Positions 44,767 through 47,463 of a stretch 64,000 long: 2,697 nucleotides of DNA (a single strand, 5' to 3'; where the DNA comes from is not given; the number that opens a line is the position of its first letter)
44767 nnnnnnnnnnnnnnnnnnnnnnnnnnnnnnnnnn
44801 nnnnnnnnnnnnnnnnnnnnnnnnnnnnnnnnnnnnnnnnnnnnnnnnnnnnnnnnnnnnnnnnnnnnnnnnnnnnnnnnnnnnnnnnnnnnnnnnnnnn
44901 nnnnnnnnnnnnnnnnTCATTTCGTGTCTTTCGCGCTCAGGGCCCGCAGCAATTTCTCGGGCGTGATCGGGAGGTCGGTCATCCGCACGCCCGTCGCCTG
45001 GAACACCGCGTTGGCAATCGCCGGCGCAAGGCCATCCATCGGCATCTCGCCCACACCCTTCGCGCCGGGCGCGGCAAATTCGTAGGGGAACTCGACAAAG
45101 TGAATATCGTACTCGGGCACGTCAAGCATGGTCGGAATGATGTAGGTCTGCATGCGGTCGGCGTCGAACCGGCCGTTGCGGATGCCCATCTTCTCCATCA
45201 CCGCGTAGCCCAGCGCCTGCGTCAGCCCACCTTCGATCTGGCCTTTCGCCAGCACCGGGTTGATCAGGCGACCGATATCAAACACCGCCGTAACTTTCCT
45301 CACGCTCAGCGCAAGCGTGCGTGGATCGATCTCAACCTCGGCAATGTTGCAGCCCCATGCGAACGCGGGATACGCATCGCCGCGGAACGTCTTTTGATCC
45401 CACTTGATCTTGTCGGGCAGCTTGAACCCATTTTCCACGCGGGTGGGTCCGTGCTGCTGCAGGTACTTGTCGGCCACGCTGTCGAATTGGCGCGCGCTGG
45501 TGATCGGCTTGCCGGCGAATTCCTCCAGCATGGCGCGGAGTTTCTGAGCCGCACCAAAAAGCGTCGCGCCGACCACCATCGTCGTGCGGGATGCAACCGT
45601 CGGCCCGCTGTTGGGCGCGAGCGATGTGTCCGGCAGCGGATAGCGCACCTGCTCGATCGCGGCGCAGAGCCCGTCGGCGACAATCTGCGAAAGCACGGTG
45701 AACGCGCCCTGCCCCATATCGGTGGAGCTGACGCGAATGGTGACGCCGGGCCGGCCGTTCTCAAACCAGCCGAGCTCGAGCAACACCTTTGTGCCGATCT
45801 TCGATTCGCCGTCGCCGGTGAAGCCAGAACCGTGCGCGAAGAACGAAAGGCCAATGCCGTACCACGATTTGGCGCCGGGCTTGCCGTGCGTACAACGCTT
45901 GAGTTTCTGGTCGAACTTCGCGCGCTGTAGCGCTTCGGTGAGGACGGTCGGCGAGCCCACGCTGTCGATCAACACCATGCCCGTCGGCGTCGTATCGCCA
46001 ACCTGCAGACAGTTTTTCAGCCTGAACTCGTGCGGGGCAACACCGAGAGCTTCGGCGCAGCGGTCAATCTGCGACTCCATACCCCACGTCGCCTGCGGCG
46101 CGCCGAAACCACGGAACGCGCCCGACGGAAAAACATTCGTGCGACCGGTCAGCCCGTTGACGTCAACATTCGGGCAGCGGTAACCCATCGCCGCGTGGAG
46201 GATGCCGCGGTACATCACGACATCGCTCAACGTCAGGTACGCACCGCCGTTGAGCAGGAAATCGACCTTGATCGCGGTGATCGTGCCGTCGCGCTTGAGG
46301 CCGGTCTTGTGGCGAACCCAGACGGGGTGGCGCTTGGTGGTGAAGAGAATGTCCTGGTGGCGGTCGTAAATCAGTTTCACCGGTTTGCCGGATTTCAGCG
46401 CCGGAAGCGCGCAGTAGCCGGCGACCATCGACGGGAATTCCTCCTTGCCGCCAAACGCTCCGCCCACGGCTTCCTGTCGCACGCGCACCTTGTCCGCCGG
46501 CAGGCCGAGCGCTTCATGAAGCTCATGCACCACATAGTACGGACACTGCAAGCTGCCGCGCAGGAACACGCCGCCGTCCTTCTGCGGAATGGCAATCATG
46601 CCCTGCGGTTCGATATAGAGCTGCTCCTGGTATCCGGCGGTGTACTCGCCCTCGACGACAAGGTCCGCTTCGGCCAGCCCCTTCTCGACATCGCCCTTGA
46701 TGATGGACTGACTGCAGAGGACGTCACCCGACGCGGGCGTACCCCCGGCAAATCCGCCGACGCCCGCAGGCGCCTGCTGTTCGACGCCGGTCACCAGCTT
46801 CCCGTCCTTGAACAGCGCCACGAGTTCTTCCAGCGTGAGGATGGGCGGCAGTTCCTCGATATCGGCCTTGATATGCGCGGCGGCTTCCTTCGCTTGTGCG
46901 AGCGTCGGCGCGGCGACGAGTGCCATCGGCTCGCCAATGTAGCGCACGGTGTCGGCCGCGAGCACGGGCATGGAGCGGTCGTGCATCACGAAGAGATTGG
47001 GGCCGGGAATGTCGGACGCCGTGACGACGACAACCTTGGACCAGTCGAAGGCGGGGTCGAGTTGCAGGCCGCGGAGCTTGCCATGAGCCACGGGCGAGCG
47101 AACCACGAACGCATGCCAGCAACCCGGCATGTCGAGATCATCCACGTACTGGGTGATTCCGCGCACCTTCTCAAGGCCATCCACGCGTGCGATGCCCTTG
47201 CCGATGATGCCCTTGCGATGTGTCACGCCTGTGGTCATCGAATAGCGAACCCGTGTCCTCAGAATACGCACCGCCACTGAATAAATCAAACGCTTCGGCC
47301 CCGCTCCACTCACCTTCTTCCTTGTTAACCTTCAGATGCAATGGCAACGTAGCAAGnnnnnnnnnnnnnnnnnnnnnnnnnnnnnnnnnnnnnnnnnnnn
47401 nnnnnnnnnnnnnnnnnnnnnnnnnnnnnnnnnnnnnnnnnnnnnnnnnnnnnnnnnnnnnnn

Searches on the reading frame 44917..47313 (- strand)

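Call 80: search_protein_families(library=pfam, proteins=[window:44917-47313:-], max_evalue=0.00001)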
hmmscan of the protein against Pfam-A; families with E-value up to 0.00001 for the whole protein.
window:44917-47313:- (798 aa): 3 families
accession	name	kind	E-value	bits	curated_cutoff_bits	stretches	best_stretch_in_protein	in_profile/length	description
PF02738.23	MoCoBD_1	-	8.4e-78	261.3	27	1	203-435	12-244/244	Molybdopterin cofactor-binding domain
PF20256.3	MoCoBD_2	-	6.8e-57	193.6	27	1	461-733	2-283/283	Molybdopterin cofactor-binding domain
PF01315.27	Ald_Xan_dh_C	-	4.5e-19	69.2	31.3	1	52-156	2-110/110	Aldehyde oxidase and xanthine dehydrogenase, a/b hammerhead domain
